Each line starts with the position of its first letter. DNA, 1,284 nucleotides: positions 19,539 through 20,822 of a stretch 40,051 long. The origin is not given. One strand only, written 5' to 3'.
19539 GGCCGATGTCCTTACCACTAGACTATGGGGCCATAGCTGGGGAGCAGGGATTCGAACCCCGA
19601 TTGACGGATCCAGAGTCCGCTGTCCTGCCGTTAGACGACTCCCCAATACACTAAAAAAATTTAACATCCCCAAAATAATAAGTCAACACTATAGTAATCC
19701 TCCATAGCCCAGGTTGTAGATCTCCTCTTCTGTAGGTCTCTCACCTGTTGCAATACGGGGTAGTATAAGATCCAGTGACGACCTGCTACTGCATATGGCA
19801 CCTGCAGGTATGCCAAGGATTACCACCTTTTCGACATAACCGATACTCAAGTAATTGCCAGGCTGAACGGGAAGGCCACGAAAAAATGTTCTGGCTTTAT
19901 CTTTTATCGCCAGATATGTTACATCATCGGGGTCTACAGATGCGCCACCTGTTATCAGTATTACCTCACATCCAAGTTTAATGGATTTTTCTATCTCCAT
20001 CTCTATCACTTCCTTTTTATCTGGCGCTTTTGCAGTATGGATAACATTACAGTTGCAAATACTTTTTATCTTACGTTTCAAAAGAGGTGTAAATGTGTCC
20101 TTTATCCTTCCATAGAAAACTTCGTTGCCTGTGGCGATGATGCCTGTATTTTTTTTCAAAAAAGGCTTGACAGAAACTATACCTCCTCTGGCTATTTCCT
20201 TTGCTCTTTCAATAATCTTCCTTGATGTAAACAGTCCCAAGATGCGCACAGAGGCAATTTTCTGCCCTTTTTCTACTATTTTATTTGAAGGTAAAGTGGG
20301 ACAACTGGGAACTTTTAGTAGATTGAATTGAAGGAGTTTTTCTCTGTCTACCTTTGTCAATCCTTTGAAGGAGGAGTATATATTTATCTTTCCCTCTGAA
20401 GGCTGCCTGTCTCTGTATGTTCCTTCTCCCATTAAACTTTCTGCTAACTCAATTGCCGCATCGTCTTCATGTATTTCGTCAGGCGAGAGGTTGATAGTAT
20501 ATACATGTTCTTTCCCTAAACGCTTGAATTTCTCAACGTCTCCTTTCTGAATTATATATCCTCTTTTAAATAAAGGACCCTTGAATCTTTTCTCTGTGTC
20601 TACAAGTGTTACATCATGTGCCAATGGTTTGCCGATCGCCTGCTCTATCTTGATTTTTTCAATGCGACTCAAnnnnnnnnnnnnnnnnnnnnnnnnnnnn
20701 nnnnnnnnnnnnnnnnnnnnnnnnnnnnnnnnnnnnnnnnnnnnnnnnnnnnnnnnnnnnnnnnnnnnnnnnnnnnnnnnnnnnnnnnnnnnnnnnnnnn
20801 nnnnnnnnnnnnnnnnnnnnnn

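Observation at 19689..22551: Orphan three-gene cassette: KamA-like radical SAM, unassignable Rossmann-like protein, MoeA-like molybdopterin-binding-domain protein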

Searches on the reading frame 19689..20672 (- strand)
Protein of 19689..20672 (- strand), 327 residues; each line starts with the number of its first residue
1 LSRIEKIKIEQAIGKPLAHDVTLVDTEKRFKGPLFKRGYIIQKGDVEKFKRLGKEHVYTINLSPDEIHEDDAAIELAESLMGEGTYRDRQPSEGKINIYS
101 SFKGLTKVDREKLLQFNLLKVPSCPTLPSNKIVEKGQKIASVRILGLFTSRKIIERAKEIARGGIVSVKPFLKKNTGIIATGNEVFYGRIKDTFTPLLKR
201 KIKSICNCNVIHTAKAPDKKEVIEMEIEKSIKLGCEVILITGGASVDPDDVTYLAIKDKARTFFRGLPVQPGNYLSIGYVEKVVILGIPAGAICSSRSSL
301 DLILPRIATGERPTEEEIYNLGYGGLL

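Call 4: search_protein_families(library=pfam, proteins=[window:19689-20672:-], max_evalue=0.1)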
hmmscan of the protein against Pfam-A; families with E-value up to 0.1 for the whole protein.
window:19689-20672:- (327 aa): 1 family
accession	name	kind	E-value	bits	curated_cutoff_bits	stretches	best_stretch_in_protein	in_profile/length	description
PF00994.29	MoCF_biosynth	-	1.6e-17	64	26.6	1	177-307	1-142/144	Probable molybdopterin binding domain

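Call 5: search_protein_families(library=ncbifam, proteins=[window:19689-20672:-], max_evalue=0.1)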
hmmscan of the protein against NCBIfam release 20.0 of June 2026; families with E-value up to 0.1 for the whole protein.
window:19689-20672:- (327 aa): 14 families
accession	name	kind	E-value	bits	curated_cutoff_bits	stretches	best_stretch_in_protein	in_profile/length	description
TIGR00177.1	molyb_syn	domain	8.7e-16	58.2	85.35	1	176-289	4-132/148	molybdenum cofactor synthesis domain-containing protein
NF011068.0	PRK14498.1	equivalog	2e-13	49.3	534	1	159-289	172-307/647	molybdopterin biosynthesis protein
NF011067.0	PRK14497.1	equivalog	4.5e-12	45.3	536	1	158-314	164-324/546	putative molybdopterin biosynthesis protein MoeA/unknown domain fusion protein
NF002947.1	PRK03604.1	equivalog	1.6e-08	34.2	285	1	163-266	133-237/301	bifunctional molybdenum cofactor biosynthesis protein MoaC/MoaB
NF007960.1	PRK10680.1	equivalog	5.6e-07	28.7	440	1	168-307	168-312/401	molybdopterin molybdotransferase MoeA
NF011060.0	PRK14491.1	equivalog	1.7e-06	26.8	532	1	166-307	361-507/598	bifunctional molybdopterin-guanine dinucleotide biosynthesis adaptor protein MobB/molybdopterin molybdotransferase MoeA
NF002291.0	PRK01215.1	equivalog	5.5e-06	25.6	293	1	174-256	4-84/264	nicotinamide mononucleotide deamidase-related protein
NF001813.0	PRK00549.1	equivalog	6e-06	25.5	379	1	175-254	2-79/414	competence/damage-inducible protein A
NF050098.1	MoeA_actino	exception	0.00016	20.6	560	1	176-293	184-300/400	molybdopterin molybdotransferase MoeA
NF045515.2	Glp_gephyrin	equivalog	0.0012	17.7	475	1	208-307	215-315/403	molybdotransferase-like divisome protein Glp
TIGR00200.1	cinA_nterm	subfamily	0.0013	17.5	243.15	1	176-262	4-88/414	CinA family nicotinamide mononucleotide deamidase-related protein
NF002977.0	PRK03670.1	equivalog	0.0052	16.2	305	1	177-257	4-83/252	competence damage-inducible protein A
NF006932.0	PRK09417.1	equivalog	0.031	13.7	158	1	177-258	7-90/193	molybdopterin adenylyltransferase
NF004723.0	PRK06067.1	subfamily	0.096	12.2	194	0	168-230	150-212/243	flagellar accessory protein FlaH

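Call 9: search_solved_structures(query=window:19689-20672:-, max_evalue=0.01)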
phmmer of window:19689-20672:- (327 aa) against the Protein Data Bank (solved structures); distinct sequences matched with E-value up to 0.01: 21.
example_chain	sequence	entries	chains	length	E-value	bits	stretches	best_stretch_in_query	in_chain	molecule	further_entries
1uz5_A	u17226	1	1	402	5.3e-10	42.6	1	125-305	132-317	402AA LONG HYPOTHETICAL MOLYBDOPTERIN BIOSYNTHESIS MOEA PROTEIN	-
1wu2_A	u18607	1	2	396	1.2e-05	28.2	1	163-292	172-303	molybdopterin biosynthesis moeA protein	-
6rms_A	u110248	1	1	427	7.7e-05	25.6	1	160-278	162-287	Molybdopterin biosynthesis protein CNX1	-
6gbc_A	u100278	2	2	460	8.9e-05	25.4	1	160-278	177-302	Molybdopterin biosynthesis protein CNX1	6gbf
6gb4_A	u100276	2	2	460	8.9e-05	25.4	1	160-278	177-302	Molybdopterin biosynthesis protein CNX1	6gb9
5g2r_A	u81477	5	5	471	9.4e-05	25.3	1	160-278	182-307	MOLYBDOPTERIN BIOSYNTHESIS PROTEIN CNX1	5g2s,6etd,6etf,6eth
6gax_A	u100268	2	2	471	0.00017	24.5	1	160-278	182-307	Molybdopterin biosynthesis protein CNX1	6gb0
6q32_A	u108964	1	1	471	0.0017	21.2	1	160-278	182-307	Molybdopterin biosynthesis protein CNX1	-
2nro_A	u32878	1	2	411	0.0025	20.7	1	150-308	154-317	Molybdopterin biosynthesis protein moeA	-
4uux_A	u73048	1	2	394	0.0025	20.6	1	177-256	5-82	CINA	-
4lhb_A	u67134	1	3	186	0.0029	20.4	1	176-291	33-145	Molybdopterin adenylyltransferase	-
4ct8_A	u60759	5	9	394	0.0038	20.1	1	177-256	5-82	CINA-LIKE PROTEIN | CINA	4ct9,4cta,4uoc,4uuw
4cta_A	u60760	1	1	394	0.0039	20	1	177-256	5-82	CINA-LIKE PROTEIN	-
2nqr_A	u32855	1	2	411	0.0075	19.1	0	135-308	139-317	Molybdopterin biosynthesis protein moeA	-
2nqq_A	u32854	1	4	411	0.0076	19.1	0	135-308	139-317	Molybdopterin biosynthesis protein moeA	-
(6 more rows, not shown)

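Call 16: find_homologous_proteins(query=window:19689-20672:-, max_evalue=0.00001)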
Query window:19689-20672:- (327 aa): 6515 proteins with E <= 0.00001 among 8000 candidates; the best 120 are listed.
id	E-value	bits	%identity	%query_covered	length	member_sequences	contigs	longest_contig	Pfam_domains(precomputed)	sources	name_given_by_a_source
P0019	6.4e-202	688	96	100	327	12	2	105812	PF00994.30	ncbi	-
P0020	1.1e-175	602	82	100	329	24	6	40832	PF00994.30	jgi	-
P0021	3.7e-149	515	69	100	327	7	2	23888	PF00994.30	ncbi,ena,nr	ncbi:MAG: molybdopterin-binding protein [Deltaproteobacteria bacterium]|nr:molybdopterin-binding pro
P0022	1.1e-97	346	52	98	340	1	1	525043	PF00994.30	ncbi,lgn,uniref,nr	ncbi:molybdopterin-binding protein [Phorcysia thermohydrogeniphila]|uniref:Molybdopterin molybdenumt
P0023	2.6e-97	344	51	98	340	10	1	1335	PF00994.30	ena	-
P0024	1.6e-95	338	51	98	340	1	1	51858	PF00994.30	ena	-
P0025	3.3e-95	337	51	98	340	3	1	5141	PF00994.30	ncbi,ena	-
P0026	6.1e-95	336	50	98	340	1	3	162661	PF00994.30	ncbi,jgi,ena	-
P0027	7.5e-95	336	50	99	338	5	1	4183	PF00994.30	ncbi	-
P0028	3.8e-94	334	49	98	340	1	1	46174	PF00994.30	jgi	-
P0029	3.8e-94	334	50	98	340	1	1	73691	PF00994.30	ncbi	ncbi:molybdopterin-binding protein [Thermovibrio sp.]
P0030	1.3e-93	332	50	98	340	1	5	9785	PF00994.30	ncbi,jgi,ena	jgi:molybdenum cofactor synthesis domain-containing protein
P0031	1.7e-93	332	50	98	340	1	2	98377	PF00994.30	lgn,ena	-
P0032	1.8e-93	332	50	98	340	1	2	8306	PF00994.30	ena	-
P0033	2.1e-93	331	50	98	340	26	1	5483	PF00994.30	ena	-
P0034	4.9e-93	330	49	98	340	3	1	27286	PF00994.30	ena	-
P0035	1.7e-92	328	50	98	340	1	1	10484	PF00994.30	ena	-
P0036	2.5e-92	328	49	98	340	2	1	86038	PF00994.30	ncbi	-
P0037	3.5e-92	327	50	98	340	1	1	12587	PF00994.30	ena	-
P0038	8.4e-92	326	49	98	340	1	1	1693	PF00994.30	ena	-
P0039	1.5e-91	325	48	98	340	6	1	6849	PF00994.30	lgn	-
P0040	2.0e-91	325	49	98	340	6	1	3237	PF00994.30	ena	-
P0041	2.6e-91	325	48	98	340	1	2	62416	PF00994.30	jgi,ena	-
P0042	2.6e-91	325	48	98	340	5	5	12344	PF00994.30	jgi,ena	jgi:molybdenum cofactor synthesis domain-containing protein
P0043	2.9e-91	324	47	98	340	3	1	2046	PF00994.30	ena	-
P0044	3.4e-90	321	49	98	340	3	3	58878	PF00994.30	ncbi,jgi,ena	ncbi:molybdopterin-binding protein [Thermovibrio sp.]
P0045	1.3e-89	319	49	99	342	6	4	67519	PF00994.30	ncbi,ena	-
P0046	2.0e-89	318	50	95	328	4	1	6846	PF00994.30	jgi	jgi:molybdenum cofactor synthesis domain-containing protein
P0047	1.4e-88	316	48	99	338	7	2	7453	PF00994.30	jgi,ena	jgi:molybdenum cofactor synthesis domain-containing protein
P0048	3.7e-87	311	47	98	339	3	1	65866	PF00994.30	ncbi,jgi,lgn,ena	-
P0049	1.2e-82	296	46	98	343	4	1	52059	PF00994.30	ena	-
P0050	4.2e-82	294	44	98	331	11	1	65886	PF00994.30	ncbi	-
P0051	4.8e-82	294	46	98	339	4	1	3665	PF00994.30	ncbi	-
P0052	1.2e-81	293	44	100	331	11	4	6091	PF00994.30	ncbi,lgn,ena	-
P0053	4.2e-80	288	45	98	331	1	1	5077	PF00994.30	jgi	-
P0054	1.8e-79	286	45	98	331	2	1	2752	PF00994.30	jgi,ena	-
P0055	8.7e-79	283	45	98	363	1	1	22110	PF00994.30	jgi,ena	jgi:hypothetical protein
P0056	1.3e-78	283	44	98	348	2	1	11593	PF00994.30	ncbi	-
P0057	1.5e-78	283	46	99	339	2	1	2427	PF00994.30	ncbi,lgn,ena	-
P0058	3.0e-78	282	43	98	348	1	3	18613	PF00994.30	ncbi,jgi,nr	ncbi:MAG: molybdopterin-binding protein [Desulfobacteraceae bacterium]|jgi:hypothetical protein|nr:M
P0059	6.7e-78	280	44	98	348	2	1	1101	PF00994.30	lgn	-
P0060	7.4e-78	280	45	98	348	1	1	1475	PF00994.30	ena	-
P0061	8.1e-78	280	44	99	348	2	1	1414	PF00994.30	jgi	jgi:hypothetical protein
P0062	9.3e-78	280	44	100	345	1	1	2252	PF00994.30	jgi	jgi:molybdenum cofactor synthesis domain-containing protein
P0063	2.2e-77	279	44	98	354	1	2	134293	PF00994.30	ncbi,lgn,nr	ncbi:MAG: molybdopterin-binding protein [Nitrospirae bacterium]|nr:molybdopterin-binding protein [Ni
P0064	2.4e-77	279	44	98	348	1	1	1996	PF00994.30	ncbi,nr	ncbi:MAG: molybdopterin-binding protein [Deltaproteobacteria bacterium]|nr:molybdopterin-binding pro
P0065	3.0e-77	278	43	99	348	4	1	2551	PF00994.30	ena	-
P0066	3.1e-77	278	47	98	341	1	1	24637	PF00994.30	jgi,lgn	jgi:molybdenum cofactor synthesis domain-containing protein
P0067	4.0e-77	278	43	98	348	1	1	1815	PF00994.30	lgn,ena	-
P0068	4.4e-77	278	42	99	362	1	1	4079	PF00994.30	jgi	jgi:hypothetical protein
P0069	6.2e-77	277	43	98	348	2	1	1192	PF00994.30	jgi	jgi:hypothetical protein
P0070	1.7e-76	276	46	98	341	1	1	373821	PF00994.30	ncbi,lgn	-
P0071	2.6e-76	275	44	98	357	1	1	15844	PF00994.30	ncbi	-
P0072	2.7e-76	275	43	99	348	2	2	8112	PF00994.30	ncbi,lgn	ncbi:MAG: molybdopterin-binding protein [Desulfatiglandaceae bacterium]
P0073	2.7e-76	275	43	99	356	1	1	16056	PF00994.30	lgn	-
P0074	2.8e-76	275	43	98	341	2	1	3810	PF00994.30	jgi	jgi:hypothetical protein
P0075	3.6e-76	275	41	99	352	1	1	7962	PF00994.30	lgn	-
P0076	3.6e-76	275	44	98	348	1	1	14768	PF00994.30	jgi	-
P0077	4.2e-76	275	46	98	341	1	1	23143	PF00994.30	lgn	-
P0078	4.4e-76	275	44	99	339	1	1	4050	PF00994.30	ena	-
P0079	6.8e-76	274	43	98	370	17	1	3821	PF00994.30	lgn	-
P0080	7.0e-76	274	41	99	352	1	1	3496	PF00994.30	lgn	-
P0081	7.1e-76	274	41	99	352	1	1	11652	PF00994.30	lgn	-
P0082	7.3e-76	274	44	98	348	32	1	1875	PF00994.30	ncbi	-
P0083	9.2e-76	273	43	98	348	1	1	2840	PF00994.30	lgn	-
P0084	9.3e-76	273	44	99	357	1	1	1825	PF00994.30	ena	-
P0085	9.4e-76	273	43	98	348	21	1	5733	PF00994.30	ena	-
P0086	1.0e-75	273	41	99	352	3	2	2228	PF00994.30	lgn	-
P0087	1.2e-75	273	43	99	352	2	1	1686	PF00994.30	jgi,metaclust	metaclust:\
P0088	1.2e-75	273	45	98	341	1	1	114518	PF00994.30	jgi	jgi:molybdenum cofactor synthesis domain-containing protein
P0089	1.3e-75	273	45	98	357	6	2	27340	PF00994.30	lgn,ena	-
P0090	1.4e-75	273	43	98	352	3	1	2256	PF00994.30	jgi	-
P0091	1.4e-75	273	43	98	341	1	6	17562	PF00994.30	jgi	jgi:molybdenum cofactor synthesis domain-containing protein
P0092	1.4e-75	273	44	98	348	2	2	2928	PF00994.30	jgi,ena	-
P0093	1.4e-75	273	43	98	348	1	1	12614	PF00994.30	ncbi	ncbi:MAG: molybdopterin-binding protein [Pseudomonadota bacterium]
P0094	1.9e-75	272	42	99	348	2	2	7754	PF00994.30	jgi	-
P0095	1.9e-75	272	44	98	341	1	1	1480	PF00994.30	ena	-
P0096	1.9e-75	272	43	98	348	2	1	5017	PF00994.30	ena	-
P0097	1.9e-75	272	41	99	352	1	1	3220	PF00994.30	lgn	-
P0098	2.0e-75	272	44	98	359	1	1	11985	PF00994.30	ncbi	-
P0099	2.1e-75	272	44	99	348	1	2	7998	PF00994.30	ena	-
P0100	2.3e-75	272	43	98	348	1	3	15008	PF00994.30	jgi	-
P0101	2.3e-75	272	46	98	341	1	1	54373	PF00994.30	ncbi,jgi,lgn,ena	-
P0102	2.5e-75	272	42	99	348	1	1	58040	PF00994.30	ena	-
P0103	2.6e-75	272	45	98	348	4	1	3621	PF00994.30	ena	-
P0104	2.6e-75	272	46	98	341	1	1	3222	PF00994.30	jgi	-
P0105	2.8e-75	272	42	98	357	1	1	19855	PF00994.30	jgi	jgi:molybdenum cofactor synthesis domain-containing protein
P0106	3.1e-75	272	41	99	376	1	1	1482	PF00994.30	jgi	jgi:molybdenum cofactor synthesis domain-containing protein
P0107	3.6e-75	272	43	98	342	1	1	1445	PF00994.30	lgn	-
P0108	3.7e-75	271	44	98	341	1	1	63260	PF00994.30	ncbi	ncbi:MAG: molybdopterin-binding protein [Thermodesulfobacteriota bacterium]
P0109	3.8e-75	271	42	99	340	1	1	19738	PF00994.30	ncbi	-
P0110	4.2e-75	271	42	99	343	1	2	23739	PF00994.30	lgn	-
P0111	4.3e-75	271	44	98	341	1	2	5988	PF00994.30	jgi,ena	-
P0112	4.3e-75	271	43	98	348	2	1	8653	PF00994.30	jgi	jgi:molybdenum cofactor synthesis domain-containing protein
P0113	4.4e-75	271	43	98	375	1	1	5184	PF00994.30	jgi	jgi:molybdenum cofactor synthesis domain-containing protein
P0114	5.0e-75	271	45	98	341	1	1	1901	PF00994.30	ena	-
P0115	5.0e-75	271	41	99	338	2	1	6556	PF00994.30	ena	-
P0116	5.2e-75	271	44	98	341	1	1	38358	PF00994.30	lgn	-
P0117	5.2e-75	271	43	98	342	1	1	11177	PF00994.30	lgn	-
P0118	5.3e-75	271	44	100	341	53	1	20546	PF00994.30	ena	-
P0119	5.4e-75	271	46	98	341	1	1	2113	PF00994.30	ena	-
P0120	5.4e-75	271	44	98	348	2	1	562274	PF00994.30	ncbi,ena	-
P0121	5.6e-75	271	43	98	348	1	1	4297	PF00994.30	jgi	jgi:hypothetical protein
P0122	6.0e-75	271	43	98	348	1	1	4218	PF00994.30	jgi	-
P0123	6.0e-75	271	43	98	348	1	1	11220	PF00994.30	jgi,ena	-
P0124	6.1e-75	271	44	98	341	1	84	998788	PF00994.30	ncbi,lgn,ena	-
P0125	6.1e-75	271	43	99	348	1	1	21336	PF00994.30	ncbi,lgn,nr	ncbi:MAG: molybdopterin-binding protein [Deltaproteobacteria bacterium]|nr:molybdopterin-binding pro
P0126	6.3e-75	271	44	98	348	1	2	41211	PF00994.30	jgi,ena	-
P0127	6.4e-75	271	42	98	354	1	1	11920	PF00994.30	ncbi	-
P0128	6.8e-75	271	43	98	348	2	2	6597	PF00994.30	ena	-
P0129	7.0e-75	271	43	98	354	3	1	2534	PF00994.30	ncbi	-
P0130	7.1e-75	271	44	98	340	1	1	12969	PF00994.30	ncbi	-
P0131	7.2e-75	271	45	98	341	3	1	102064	PF00994.30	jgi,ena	-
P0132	8.2e-75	270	43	98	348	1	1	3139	PF00994.30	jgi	jgi:Probable molybdopterin binding domain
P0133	8.2e-75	270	43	98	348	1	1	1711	PF00994.30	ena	-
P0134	8.2e-75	270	43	98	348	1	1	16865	PF00994.30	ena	-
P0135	8.2e-75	270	45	98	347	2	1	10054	PF00994.30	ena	-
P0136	8.3e-75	270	44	98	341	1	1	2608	PF00994.30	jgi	-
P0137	8.6e-75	270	43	98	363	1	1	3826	PF00994.30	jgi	jgi:molybdenum cofactor synthesis domain-containing protein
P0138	9.3e-75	270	44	99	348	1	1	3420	PF00994.30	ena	-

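Call 17: find_encoding_contigs(protein=P0022, flank=7000, max_places=2)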
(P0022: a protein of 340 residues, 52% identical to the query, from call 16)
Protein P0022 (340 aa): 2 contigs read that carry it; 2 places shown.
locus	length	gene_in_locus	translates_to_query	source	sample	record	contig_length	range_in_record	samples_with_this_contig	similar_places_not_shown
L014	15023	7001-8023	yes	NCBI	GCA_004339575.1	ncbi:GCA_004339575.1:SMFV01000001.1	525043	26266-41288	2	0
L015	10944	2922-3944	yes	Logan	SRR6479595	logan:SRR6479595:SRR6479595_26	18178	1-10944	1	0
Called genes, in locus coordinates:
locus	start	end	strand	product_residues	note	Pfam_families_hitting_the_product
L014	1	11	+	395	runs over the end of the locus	PF00155:Aminotran_1_2, PF01041:DegT_DnrJ_EryC1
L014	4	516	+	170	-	PF20794:bPH_7 (weak), PF10756:bPH_6 (weak)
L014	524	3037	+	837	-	PF02739:5_3_exonuc_N, PF01367:5_3_exonuc, PF00476:DNA_pol_A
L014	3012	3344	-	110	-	PF02579:Nitro_FeMo-Co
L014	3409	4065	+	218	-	PF01596:Methyltransf_3, PF13847:Methyltransf_31, PF13578:Methyltransf_24, PF13649:Methyltransf_25 (weak)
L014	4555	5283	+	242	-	PF13531:SBP_bac_11, PF01547:SBP_bac_1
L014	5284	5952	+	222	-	PF00528:BPD_transp_1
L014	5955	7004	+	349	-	PF00005:ABC_tran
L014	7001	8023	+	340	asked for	PF00994:MoCF_biosynth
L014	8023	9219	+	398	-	PF03453:MoeA_N, PF00994:MoCF_biosynth, PF03454:MoeA_C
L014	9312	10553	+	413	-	-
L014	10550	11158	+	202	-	-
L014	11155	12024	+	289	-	PF09699:Paired_CXXCH_1 (faint), PF14522:Cytochrome_C7 (faint)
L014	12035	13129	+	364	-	PF22113:Mtrc-MtrF_II-IV_dom (faint)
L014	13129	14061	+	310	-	PF01292:Ni_hydr_CYTB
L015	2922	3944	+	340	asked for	PF00994:MoCF_biosynth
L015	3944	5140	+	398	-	PF03453:MoeA_N, PF00994:MoCF_biosynth, PF03454:MoeA_C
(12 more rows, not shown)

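Call 18: find_encoding_contigs(protein=P0124, flank=7000, max_places=2)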
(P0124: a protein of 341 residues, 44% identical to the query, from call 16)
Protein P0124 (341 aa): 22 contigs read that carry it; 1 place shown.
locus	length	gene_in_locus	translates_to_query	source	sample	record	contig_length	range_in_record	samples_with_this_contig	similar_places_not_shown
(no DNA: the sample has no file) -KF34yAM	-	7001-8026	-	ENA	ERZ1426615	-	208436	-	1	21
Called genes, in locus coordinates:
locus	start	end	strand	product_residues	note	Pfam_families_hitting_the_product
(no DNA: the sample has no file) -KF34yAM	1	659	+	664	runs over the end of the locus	PF01497:Peripla_BP_2, PF01955:CbiZ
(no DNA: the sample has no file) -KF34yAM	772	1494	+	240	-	PF03544:TonB_C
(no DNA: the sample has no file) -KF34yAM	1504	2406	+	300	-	PF01497:Peripla_BP_2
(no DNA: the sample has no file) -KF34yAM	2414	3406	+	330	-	PF01032:FecCD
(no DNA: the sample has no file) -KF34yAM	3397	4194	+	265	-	PF02463:SMC_N, PF13175:AAA_15 (faint), PF00005:ABC_tran, PF13304:AAA_21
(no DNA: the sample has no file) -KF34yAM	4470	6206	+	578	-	PF02743:dCache_1, PF17203:sCache_3_2 (weak), PF17201:Cache_3-Cache_2, PF00015:MCPsignal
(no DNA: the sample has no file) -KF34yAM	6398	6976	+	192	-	PF02663:FmdE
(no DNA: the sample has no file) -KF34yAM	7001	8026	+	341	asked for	PF00994:MoCF_biosynth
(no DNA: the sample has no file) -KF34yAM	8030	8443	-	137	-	PF00472:RF-1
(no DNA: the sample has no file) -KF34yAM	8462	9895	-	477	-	PF00072:Response_reg, PF00158:Sigma54_activat, PF14532:Sigma54_activ_2, PF07728:AAA_5 (faint), PF25601:AAA_lid_14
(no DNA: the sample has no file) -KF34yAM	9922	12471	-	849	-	PF11845:Tll0287-like, PF08448:PAS_4 (weak), PF13426:PAS_9 (weak), PF00512:HisKA, PF02518:HATPase_c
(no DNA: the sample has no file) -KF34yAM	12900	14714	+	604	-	PF03601:Cons_hypoth698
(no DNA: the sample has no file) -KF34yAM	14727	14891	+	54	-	-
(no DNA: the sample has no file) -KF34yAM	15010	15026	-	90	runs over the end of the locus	-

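Call 19: find_encoding_contigs(protein=P0063, flank=7000, max_places=2)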
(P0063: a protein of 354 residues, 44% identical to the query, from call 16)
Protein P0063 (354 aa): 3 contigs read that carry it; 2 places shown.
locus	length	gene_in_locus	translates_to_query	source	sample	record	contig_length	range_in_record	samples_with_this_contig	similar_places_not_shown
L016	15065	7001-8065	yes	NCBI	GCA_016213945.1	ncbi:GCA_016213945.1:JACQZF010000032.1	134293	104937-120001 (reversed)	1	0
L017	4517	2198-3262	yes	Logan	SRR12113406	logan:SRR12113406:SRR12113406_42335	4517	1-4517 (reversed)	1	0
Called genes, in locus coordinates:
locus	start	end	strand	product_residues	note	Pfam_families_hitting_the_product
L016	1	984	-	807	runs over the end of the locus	PF03065:Glyco_hydro_57, PF12055:DUF3536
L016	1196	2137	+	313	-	PF01745:IPT, PF01715:IPPT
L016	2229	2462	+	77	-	PF17209:Hfq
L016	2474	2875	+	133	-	PF00293:NUDIX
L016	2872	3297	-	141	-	PF03061:4HBT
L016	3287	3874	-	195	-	PF01914:MarC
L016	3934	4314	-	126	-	PF00072:Response_reg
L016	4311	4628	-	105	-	PF02518:HATPase_c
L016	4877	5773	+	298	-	PF00294:PfkB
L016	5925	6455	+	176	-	PF01613:Flavin_Reduct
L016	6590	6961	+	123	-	PF00126:HTH_1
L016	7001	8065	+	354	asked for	PF00994:MoCF_biosynth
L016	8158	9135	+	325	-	PF04055:Radical_SAM, PF13353:Fer4_12 (weak), PF06463:Mob_synth_C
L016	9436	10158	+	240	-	PF00106:adh_short, PF08659:KR, PF13561:adh_short_C2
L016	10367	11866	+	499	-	PF01593:Amino_oxidase, PF13450:NAD_binding_8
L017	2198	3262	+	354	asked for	PF00994:MoCF_biosynth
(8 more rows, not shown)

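Call 54: predict_structure(alignment_id=A3)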
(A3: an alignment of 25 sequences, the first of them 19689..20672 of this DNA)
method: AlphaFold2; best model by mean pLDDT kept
length: 327 residues; sequences in the alignment: 25
mean_pLDDT: 89.4   pTM: 0.81
mean pLDDT of the five models: 89.4, 89.4, 89.3, 88.5, 88.3
residues with pLDDT >= 90: 214; 70-90: 93; 50-70: 16; < 50: 4
segments of 3 or more residues with pLDDT < 50: 324-327
pLDDT, mean of each block of 10 residues (from residue 1): 84 91 90 88 93 92 91 97 96 95 96 95 94 96 92 97 96 93 89 90 87 94 96 95 69 90 77 83 89 76 89 85 50
secondary structure, 60 per line:
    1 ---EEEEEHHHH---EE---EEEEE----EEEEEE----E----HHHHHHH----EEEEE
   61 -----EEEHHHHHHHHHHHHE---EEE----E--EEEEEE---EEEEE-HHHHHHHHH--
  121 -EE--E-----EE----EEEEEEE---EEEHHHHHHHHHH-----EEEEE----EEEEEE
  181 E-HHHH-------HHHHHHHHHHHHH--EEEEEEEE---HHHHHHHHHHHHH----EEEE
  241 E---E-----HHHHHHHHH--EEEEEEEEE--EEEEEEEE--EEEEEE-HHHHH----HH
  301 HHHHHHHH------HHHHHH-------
elements in order: E4-8 H9-12 E21-25 E30-35 H45-51 E56-60 E66-68 H69-80 E85-87 E95-100 E104-108 H110-118 E138-144 E148-150 H151-160 E166-170 E175-181 H183-186 H194-206 E209-216 H220-232 E237-241 H251-259 E262-270 E273-280 E283-288 H290-294 H299-308 H315-320
